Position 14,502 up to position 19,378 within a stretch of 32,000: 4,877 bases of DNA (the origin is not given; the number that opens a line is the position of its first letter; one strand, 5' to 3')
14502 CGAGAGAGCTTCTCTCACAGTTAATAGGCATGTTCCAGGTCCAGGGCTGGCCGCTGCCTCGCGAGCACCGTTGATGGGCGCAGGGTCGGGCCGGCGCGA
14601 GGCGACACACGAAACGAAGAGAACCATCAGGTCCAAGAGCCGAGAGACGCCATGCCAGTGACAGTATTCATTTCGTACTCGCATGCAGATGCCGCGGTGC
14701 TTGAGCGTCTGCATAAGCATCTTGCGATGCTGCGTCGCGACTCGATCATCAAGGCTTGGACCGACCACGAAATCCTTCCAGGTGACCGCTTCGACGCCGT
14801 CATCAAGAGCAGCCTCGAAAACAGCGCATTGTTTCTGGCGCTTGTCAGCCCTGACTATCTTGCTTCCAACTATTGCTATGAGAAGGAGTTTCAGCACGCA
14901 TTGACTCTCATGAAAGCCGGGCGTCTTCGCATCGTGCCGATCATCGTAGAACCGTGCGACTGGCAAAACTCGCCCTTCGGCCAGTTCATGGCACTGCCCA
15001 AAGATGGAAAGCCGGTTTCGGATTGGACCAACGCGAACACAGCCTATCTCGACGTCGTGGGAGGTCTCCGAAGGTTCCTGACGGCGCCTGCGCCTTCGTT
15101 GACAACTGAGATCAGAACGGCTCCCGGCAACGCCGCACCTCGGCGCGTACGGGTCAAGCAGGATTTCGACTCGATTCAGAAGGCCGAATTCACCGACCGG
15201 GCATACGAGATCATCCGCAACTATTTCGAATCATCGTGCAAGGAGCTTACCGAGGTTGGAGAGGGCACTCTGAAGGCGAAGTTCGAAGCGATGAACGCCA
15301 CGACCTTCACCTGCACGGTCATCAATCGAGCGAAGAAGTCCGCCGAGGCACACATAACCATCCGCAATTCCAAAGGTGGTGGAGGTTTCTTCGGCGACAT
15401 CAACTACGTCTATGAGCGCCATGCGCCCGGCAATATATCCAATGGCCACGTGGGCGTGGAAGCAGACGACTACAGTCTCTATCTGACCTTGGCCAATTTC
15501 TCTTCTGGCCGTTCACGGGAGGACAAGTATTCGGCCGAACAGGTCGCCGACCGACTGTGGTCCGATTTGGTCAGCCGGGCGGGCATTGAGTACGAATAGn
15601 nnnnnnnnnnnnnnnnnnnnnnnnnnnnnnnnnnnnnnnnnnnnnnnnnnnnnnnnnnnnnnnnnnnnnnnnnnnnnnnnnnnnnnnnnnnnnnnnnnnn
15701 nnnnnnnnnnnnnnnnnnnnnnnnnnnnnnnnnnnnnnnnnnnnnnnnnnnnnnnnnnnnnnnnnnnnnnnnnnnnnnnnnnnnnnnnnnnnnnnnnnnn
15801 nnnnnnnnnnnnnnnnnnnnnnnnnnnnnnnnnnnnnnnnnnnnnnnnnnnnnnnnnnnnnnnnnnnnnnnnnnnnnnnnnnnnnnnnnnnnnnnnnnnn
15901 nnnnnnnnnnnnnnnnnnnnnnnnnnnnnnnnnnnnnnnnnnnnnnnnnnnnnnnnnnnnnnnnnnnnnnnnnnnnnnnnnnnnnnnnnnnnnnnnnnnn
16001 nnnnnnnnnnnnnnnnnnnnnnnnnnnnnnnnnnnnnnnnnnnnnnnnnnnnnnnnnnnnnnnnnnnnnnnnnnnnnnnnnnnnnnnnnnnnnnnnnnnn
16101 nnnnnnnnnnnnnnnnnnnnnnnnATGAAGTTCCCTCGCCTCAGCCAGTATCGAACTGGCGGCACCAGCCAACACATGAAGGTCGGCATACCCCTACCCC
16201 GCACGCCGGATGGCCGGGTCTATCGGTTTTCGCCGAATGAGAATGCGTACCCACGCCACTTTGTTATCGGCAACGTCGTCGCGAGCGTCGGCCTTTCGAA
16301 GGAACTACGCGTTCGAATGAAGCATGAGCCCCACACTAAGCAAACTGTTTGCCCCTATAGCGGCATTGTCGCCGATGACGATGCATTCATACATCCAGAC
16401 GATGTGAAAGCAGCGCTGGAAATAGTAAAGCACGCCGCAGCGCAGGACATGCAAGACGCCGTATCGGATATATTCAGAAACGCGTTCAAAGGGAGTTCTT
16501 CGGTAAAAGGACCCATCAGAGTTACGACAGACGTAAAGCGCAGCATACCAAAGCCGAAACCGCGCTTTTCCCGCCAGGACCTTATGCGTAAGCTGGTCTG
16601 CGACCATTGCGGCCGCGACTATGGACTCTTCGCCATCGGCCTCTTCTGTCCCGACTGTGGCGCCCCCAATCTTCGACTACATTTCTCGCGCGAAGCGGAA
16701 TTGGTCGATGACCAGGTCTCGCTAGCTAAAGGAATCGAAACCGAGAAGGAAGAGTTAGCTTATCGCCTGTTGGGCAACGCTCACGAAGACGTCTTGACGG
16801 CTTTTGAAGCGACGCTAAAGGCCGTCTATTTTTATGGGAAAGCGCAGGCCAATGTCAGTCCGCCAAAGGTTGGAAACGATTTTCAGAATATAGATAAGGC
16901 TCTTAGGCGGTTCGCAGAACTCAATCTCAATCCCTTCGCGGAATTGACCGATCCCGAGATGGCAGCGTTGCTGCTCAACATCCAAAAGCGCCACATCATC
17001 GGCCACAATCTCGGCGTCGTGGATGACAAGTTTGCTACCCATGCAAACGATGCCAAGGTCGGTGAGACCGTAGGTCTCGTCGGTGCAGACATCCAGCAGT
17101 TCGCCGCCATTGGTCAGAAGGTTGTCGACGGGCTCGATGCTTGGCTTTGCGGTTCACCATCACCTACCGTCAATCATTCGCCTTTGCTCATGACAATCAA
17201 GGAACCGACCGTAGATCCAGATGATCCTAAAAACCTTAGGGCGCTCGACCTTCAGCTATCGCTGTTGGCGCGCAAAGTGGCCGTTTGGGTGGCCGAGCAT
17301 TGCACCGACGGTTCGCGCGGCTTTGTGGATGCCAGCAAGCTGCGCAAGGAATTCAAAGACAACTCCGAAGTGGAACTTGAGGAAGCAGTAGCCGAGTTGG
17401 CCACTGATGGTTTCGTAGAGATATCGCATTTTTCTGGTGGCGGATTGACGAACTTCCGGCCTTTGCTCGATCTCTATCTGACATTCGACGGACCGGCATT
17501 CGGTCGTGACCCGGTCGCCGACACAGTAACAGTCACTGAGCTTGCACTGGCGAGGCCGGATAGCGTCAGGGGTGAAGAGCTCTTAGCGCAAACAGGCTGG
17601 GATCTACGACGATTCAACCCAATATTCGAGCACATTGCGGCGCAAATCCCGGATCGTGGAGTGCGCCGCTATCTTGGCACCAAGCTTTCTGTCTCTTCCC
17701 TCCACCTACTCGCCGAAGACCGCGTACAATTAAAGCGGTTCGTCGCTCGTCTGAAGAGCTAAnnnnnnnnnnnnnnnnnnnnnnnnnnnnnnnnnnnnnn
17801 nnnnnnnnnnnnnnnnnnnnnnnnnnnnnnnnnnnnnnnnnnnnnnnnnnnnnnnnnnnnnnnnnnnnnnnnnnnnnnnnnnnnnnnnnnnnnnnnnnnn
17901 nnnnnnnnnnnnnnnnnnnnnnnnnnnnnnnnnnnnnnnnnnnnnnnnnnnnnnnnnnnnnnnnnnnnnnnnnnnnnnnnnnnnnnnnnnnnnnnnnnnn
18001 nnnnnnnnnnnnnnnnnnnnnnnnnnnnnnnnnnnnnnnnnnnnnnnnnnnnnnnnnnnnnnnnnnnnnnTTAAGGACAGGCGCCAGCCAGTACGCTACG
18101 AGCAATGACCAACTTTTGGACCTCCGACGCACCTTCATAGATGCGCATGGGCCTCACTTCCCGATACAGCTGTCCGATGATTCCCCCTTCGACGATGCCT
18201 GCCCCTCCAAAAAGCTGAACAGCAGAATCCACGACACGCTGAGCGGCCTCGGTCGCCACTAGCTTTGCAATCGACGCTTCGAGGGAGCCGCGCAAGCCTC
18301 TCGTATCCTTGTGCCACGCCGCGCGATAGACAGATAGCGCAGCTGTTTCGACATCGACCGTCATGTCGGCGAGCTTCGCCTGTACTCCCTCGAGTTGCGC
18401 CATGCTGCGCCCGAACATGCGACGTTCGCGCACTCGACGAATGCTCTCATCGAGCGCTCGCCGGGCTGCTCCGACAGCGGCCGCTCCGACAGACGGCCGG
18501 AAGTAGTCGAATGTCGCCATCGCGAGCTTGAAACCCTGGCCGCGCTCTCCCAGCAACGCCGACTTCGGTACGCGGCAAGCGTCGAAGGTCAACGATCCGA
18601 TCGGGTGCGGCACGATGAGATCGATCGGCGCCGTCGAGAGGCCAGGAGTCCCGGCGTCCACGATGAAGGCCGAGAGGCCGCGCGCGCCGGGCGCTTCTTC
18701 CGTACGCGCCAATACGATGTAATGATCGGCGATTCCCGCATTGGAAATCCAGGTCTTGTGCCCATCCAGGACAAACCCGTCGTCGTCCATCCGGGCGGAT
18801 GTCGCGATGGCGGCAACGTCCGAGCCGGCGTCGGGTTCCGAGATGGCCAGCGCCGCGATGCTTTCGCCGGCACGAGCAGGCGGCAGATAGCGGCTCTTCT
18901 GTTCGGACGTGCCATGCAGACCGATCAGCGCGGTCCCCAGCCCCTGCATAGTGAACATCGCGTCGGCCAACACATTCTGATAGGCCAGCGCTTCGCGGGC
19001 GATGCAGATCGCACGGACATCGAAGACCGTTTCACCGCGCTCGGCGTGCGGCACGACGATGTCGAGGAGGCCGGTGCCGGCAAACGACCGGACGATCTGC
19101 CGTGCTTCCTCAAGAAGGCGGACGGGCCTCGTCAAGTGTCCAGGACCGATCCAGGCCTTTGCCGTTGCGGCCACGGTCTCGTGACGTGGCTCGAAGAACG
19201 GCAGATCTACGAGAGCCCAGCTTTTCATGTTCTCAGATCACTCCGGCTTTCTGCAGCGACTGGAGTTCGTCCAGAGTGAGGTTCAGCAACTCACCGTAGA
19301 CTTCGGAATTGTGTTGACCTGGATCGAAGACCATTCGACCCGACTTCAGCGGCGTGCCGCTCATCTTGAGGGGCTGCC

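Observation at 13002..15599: Compact four-gene cassette: HTH protein, Abi_C/HEPN protein, small ORF, TIR protein - candidate undescribed defence module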

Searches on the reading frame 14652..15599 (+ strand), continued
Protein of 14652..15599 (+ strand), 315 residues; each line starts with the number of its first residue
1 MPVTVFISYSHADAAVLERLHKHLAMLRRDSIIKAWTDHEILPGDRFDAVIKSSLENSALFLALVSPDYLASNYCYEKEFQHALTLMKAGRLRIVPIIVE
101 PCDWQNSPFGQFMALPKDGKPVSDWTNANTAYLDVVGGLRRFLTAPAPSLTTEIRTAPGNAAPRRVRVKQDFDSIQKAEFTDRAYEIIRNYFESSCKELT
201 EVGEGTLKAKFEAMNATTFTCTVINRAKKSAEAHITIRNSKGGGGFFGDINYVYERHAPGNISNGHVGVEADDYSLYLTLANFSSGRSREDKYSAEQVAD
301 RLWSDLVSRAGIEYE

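Call 94: get_annotated_region(hit=H12, flank=4000)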
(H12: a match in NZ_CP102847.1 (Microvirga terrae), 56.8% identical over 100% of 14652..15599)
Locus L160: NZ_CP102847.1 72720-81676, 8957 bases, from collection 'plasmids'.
description: Microvirga terrae strain R24 plasmid pR24_2, complete sequence
organism: Microvirga terrae (NCBI taxid 2740529)
taxonomy: Bacteria; Pseudomonadota; Alphaproteobacteria; Hyphomicrobiales; Methylobacteriaceae; Microvirga; Microvirga terrae
host: -; source: soil,soil; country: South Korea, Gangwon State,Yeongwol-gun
typing (MOB-suite, as given by PLSDB): non-mobilizable
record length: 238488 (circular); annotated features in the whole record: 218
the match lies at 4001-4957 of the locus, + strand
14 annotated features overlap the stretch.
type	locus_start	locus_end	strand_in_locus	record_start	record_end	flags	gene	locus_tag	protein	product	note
CDS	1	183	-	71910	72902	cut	-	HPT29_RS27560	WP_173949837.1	DUF6635 family protein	-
CDS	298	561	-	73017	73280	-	-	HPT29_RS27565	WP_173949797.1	hypothetical protein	-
CDS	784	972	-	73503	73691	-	-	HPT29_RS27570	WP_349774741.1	DUF411 domain-containing protein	-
CDS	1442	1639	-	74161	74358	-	-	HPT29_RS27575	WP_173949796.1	DUF2283 domain-containing protein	-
CDS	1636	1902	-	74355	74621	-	-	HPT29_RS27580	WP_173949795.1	DUF4258 domain-containing protein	-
CDS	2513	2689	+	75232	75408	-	-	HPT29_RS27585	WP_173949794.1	hypothetical protein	-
CDS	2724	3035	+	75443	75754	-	-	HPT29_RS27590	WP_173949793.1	helix-turn-helix transcriptional regulator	-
CDS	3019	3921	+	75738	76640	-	-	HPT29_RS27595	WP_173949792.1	reverse transcriptase family protein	-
CDS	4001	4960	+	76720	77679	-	-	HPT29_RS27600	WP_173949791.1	toll/interleukin-1 receptor domain-containing protein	GO:0007165 - signal transduction [Evidence IEA]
CDS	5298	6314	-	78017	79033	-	-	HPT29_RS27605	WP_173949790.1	hypothetical protein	-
CDS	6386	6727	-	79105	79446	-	-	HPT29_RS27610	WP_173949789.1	hypothetical protein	-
CDS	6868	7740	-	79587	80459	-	-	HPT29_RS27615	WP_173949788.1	hypothetical protein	-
CDS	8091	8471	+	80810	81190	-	-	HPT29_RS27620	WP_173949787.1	DUF4258 domain-containing protein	-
CDS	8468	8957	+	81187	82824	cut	-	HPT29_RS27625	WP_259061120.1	hypothetical protein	-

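Call 95: get_annotated_region(hit=H16, flank=4000)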
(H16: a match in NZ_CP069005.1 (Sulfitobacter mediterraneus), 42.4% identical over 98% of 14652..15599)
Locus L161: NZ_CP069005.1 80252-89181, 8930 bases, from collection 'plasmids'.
description: Sulfitobacter mediterraneus strain SC1-11 plasmid P1, complete sequence
organism: Sulfitobacter mediterraneus (NCBI taxid 83219)
taxonomy: Bacteria; Pseudomonadota; Alphaproteobacteria; Rhodobacterales; Roseobacteraceae; Sulfitobacter; Sulfitobacter mediterraneus
host: -; source: Skeletonema costatum,The surface seawater at the Pearl River Estuary; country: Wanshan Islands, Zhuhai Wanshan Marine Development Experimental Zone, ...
typing (MOB-suite, as given by PLSDB): conjugative; replicon rep_cluster_392; relaxase MOBP; mating-pair formation MPF_T
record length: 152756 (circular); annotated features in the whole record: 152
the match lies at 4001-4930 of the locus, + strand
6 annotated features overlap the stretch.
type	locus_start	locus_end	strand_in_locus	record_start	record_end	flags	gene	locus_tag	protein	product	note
CDS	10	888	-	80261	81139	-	-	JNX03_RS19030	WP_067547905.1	MurR/RpiR family transcriptional regulator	GO:0006355 - regulation of DNA-templated transcription [Evidence IEA]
CDS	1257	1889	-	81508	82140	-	-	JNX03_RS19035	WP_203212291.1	tyrosine-type recombinase/integrase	GO:0015074 - DNA integration [Evidence IEA]; GO:0006310 - DNA recombination [Evidence IEA]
CDS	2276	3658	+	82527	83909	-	-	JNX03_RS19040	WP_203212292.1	transposase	GO:0006313 - DNA transposition [Evidence IEA]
CDS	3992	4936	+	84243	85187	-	-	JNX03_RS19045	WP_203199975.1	toll/interleukin-1 receptor domain-containing protein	GO:0007165 - signal transduction [Evidence IEA]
CDS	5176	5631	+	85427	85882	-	-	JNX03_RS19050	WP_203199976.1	hypothetical protein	-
CDS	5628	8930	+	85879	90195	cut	-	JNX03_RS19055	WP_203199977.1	hypothetical protein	-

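Call 96: get_annotated_region(hit=H22, flank=4000)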
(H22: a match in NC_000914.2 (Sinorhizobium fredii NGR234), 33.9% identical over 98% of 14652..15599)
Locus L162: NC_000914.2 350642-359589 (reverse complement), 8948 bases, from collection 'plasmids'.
description: Sinorhizobium fredii NGR234 plasmid pNGR234a, complete sequence
organism: Sinorhizobium fredii NGR234 (NCBI taxid 394)
taxonomy: Bacteria; Pseudomonadota; Alphaproteobacteria; Hyphomicrobiales; Rhizobiaceae; Sinorhizobium; Sinorhizobium fredii; Sinorhizobium fredii NGR234
host: -; source: -; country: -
typing (MOB-suite, as given by PLSDB): conjugative; replicon rep_cluster_473; relaxase MOBQ; mating-pair formation MPF_T
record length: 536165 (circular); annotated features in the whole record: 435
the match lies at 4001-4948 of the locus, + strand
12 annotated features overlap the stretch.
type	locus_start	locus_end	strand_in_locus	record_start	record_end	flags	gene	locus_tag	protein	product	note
CDS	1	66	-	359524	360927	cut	-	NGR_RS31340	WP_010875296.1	cytochrome P450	-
CDS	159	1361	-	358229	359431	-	-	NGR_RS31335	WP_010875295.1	cytochrome P450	-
CDS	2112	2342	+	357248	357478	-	-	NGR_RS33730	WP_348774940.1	transposase domain-containing protein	-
CDS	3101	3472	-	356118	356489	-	-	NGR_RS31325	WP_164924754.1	hypothetical protein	-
CDS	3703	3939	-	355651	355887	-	hybE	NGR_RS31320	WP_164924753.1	[NiFe]-hydrogenase assembly chaperone HybE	-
CDS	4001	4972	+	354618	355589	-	-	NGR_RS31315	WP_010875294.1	toll/interleukin-1 receptor domain-containing protein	GO:0007165 - signal transduction [Evidence IEA]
CDS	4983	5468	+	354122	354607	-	-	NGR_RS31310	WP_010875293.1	hypothetical protein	-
CDS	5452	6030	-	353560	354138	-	-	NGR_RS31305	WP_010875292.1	Fic family protein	-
CDS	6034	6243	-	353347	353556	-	-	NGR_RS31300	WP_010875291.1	hypothetical protein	-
CDS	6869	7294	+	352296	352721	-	-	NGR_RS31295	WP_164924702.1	hypothetical protein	-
CDS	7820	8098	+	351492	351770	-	-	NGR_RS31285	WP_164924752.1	hypothetical protein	-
CDS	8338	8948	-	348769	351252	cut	-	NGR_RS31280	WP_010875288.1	EAL domain-containing protein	-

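Call 97: get_annotated_region(hit=H23, flank=4000)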
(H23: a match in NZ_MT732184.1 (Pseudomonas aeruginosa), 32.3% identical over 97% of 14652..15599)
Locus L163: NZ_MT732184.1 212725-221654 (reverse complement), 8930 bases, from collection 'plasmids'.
description: Pseudomonas aeruginosa strain NMI3438/07 plasmid pPUV-6, complete sequence
organism: Pseudomonas aeruginosa (NCBI taxid 287)
taxonomy: Bacteria; Pseudomonadota; Gammaproteobacteria; Pseudomonadales; Pseudomonadaceae; Pseudomonas; Pseudomonas aeruginosa
host: -; source: -; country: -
typing (MOB-suite, as given by PLSDB): conjugative; replicon IncP,rep_cluster_1115; relaxase MOBP; mating-pair formation MPF_T
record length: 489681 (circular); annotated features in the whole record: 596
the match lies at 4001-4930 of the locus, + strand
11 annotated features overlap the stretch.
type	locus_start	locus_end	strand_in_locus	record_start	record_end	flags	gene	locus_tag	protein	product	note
CDS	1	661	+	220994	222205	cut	-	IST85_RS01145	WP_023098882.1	PfkB family carbohydrate kinase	-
CDS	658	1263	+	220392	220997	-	-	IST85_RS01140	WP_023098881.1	7-cyano-7-deazaguanine synthase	-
CDS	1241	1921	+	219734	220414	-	-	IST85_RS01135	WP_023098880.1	nitroreductase family protein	-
CDS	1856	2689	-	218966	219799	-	-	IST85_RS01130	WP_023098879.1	hypothetical protein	-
CDS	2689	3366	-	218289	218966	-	-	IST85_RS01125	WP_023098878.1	DNA adenine methylase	GO:0032775 - DNA methylation on adenine [Evidence IEA]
CDS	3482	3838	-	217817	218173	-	-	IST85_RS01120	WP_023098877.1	hypothetical protein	-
CDS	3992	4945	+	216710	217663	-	-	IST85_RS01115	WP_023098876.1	toll/interleukin-1 receptor domain-containing protein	GO:0007165 - signal transduction [Evidence IEA]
CDS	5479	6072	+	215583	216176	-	-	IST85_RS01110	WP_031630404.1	DUF6088 family protein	-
CDS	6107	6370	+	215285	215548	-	-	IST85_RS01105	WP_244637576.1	BPSL0761 family protein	-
CDS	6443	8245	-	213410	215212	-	-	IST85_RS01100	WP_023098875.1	hypothetical protein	-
CDS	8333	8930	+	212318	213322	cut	-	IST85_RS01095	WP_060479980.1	DUF4113 domain-containing protein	-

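Call 100: fold_search(model_id=the predicted structure, library=viral)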
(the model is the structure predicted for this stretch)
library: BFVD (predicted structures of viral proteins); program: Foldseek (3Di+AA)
matches with E <= 10: 895; with E <= 0.001: 0
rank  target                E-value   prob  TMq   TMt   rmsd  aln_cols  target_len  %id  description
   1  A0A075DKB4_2          1.1e-03  0.38  0.18  0.06  19.9       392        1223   11  Polyprotein (Fragment) [Rhizoctonia solani endornavirus - RS002]
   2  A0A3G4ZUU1            5.4e-03  0.98  0.25  0.14   7.0       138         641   14  Uncharacterized protein [Edafosvirus sp.]
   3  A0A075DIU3            6.9e-03  0.25  0.19  0.08  20.8       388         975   10  Polyprotein (Fragment) [Rhizoctonia solani endornavirus - RS058-1]
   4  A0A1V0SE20            1.2e-02  0.97  0.27  0.09   6.5       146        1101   10  Deoxycytidylate deaminase [Indivirus ILV1]
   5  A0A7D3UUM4            1.5e-02  0.30  0.10  0.15  14.9       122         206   11  Uncharacterized protein [Fadolivirus FV1/VV64]
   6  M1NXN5                2.2e-02  0.30  0.26  0.10  18.5       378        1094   10  (no name in the UniProt tables at hand)
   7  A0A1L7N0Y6            2.2e-02  0.18  0.21  0.20  20.2       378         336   11  Putative phosphoesterase [Ralstonia phage RP12]
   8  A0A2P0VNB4            2.4e-02  0.57  0.25  0.13  17.1       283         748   10  Putative von Willebrand factor type A domain-containing protein [Tetraselmis virus 1]
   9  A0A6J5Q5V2            2.5e-02  0.77  0.22  0.18  13.2       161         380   13  Glycosyl transferases group 1 [uncultured Caudovirales phage]
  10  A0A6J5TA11            3.0e-02  0.91  0.26  0.47   5.5       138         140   12  Nucleoside 2-deoxyribosyltransferase like [uncultured Caudovirales phage]
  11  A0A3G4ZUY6            3.0e-02  0.44  0.22  0.29  22.6       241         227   10  Recombinase family protein [Dasosvirus sp.]
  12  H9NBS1                3.2e-02  0.80  0.19  0.22   7.2       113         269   10  (no name in the UniProt tables at hand)
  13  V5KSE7                3.7e-02  0.30  0.12  0.20  10.6       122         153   13  Hyphothetical protein [Escherichia phage 4MG]
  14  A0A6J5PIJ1            3.9e-02  0.85  0.30  0.23  12.4       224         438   11  SGNH_hydrolase domain containing protein [uncultured Caudovirales phage]
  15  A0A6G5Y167            4.1e-02  0.13  0.14  0.09  27.4       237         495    9  (no name in the UniProt tables at hand)
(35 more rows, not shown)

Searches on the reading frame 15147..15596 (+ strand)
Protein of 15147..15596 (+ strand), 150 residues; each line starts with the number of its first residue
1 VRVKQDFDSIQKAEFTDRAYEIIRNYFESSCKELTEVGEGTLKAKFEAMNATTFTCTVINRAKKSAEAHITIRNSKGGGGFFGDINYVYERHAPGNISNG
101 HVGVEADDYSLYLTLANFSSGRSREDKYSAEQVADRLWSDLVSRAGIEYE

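Call 86: search_solved_structures(query=A6, max_evalue=10, show_alignments=0)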
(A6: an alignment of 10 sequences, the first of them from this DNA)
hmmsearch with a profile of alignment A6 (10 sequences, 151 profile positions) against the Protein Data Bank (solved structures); distinct sequences matched with E-value up to 10: 1.
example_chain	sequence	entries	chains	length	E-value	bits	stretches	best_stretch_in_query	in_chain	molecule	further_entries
2ra1_A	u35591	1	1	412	9.4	9.8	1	56-101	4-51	Surface layer protein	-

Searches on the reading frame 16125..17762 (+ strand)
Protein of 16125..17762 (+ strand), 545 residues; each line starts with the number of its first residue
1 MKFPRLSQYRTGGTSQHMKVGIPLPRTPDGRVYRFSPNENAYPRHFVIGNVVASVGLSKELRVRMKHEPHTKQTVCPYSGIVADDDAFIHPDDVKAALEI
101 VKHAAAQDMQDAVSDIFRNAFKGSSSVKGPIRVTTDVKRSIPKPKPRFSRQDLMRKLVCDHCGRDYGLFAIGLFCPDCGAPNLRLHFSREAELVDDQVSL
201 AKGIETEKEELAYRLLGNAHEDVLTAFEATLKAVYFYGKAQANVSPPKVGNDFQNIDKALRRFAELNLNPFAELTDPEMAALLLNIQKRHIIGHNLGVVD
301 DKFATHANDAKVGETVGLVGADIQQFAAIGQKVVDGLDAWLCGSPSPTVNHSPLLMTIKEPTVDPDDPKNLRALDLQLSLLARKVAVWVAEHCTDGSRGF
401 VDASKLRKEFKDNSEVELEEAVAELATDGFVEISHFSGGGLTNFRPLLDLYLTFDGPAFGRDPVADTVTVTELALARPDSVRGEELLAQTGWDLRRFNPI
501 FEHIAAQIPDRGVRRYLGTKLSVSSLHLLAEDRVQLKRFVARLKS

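Call 8: search_protein_families(library=padloc, proteins=[window:16125-17762:+], max_evalue=0.1)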
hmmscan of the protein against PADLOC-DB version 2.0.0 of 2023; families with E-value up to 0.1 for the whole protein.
window:16125-17762:+ (545 aa): 1 family
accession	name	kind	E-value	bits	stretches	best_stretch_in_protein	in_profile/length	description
PDLC04447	PDC-M14A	-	2.3e-08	32.6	1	69-180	39-149/152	-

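Call 9: search_protein_families(library=pfam, proteins=[window:16125-17762:+], max_evalue=0.01)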
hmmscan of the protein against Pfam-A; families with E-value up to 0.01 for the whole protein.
window:16125-17762:+ (545 aa): 0 families

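Call 12: search_protein_families(library=ncbifam, proteins=[window:16125-17762:+], max_evalue=0.1)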
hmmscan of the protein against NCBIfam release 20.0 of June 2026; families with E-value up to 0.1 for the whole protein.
window:16125-17762:+ (545 aa): 2 families
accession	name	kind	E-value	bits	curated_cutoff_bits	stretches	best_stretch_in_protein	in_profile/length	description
NF007849.0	PRK10558.1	equivalog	0.068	12.6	393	0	85-139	171-225/256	2-dehydro-3-deoxyglucarate aldolase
NF009146.0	PRK12496.1-3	equivalog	0.099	12.3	268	0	155-181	121-147/162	hypothetical protein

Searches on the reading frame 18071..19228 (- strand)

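Call 8: search_protein_families(library=padloc, proteins=[window:18071-19228:-], max_evalue=0.1)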
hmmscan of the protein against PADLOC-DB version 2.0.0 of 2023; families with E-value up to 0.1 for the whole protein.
window:18071-19228:- (385 aa): 1 family
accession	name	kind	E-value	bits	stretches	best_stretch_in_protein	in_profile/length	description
PDLC03861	LmuB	-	0.096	8.5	0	275-331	427-483/1213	-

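Call 9: search_protein_families(library=pfam, proteins=[window:18071-19228:-], max_evalue=0.01)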
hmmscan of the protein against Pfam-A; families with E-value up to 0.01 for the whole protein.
window:18071-19228:- (385 aa): 5 families
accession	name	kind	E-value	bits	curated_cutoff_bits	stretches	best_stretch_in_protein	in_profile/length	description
PF00441.29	Acyl-CoA_dh_1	-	2.6e-45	154.7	22.4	1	230-380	1-150/150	Acyl-CoA dehydrogenase, C-terminal domain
PF02770.24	Acyl-CoA_dh_M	-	6e-23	81.3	33.3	1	126-216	1-95/97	Acyl-CoA dehydrogenase, middle domain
PF08028.16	Acyl-CoA_dh_2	-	2.8e-15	57.2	22.7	1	247-368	3-133/134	Acyl-CoA dehydrogenase, C-terminal domain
PF02771.21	Acyl-CoA_dh_N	-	3.2e-08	34.4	22.9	1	42-122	33-113/113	Acyl-CoA dehydrogenase, N-terminal domain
PF22924.1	ACOX_C_alpha1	-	0.0013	19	27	1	318-379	107-168/169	Acyl-CoA oxidase, C-alpha1 domain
